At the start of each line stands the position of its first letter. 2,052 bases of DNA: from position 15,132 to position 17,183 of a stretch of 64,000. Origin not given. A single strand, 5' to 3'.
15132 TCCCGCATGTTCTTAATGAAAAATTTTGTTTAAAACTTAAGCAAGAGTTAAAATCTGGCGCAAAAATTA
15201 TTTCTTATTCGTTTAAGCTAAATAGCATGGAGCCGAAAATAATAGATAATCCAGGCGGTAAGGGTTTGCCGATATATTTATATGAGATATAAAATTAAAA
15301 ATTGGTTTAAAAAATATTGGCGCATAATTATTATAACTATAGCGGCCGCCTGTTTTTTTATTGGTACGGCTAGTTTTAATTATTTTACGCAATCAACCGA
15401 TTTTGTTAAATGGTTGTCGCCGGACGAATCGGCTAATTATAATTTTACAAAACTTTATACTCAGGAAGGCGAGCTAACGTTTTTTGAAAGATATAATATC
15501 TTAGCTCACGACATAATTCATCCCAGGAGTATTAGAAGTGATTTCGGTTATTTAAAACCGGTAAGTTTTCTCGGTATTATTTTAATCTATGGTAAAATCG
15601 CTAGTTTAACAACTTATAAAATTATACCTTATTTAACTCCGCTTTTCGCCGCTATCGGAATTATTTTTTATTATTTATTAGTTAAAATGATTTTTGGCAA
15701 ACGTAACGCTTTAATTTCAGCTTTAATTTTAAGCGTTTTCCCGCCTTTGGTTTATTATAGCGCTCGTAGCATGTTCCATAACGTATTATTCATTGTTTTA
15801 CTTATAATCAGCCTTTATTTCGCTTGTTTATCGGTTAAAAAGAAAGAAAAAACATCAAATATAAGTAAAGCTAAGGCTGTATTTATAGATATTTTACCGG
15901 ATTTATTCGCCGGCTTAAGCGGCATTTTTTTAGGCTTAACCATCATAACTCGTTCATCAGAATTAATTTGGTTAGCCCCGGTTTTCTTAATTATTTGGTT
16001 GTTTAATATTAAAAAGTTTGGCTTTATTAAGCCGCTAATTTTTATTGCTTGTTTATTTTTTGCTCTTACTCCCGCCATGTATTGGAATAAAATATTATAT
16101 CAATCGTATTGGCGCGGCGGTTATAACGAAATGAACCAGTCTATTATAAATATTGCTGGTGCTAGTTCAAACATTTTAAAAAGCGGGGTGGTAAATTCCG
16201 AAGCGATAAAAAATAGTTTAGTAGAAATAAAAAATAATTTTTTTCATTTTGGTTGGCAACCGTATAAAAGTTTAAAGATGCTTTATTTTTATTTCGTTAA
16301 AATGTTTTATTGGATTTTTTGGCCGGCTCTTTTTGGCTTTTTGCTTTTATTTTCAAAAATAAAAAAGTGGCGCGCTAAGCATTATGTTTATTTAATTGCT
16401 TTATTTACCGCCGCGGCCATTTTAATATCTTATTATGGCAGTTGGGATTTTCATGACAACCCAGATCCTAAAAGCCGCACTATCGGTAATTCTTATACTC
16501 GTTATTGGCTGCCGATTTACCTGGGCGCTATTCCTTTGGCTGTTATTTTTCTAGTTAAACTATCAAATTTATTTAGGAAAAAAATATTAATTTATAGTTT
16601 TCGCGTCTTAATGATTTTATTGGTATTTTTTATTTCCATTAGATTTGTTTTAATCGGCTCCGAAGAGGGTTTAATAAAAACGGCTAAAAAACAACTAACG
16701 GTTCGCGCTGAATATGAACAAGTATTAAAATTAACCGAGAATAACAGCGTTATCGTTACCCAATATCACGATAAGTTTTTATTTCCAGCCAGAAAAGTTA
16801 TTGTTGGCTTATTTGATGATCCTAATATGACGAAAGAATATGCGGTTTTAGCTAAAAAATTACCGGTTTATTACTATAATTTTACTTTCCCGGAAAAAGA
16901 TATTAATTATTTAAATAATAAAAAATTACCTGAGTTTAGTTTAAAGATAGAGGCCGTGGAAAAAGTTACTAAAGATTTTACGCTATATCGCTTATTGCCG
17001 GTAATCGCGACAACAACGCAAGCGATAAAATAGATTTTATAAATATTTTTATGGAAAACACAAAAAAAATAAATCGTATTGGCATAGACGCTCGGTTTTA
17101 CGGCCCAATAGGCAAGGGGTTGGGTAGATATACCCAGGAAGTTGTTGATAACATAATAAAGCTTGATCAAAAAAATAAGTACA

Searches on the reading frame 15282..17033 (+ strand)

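Call 65: search_protein_families(library=pfam, proteins=[window:15282-17033:+], max_evalue=0.0001)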
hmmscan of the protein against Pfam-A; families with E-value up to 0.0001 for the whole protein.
window:15282-17033:+ (583 aa): 1 family
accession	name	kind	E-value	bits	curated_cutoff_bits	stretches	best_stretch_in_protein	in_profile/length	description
PF13231.12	PMT_2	-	1.3e-07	32.5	26.1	1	121-189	30-97/160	Dolichyl-phosphate-mannose-protein mannosyltransferase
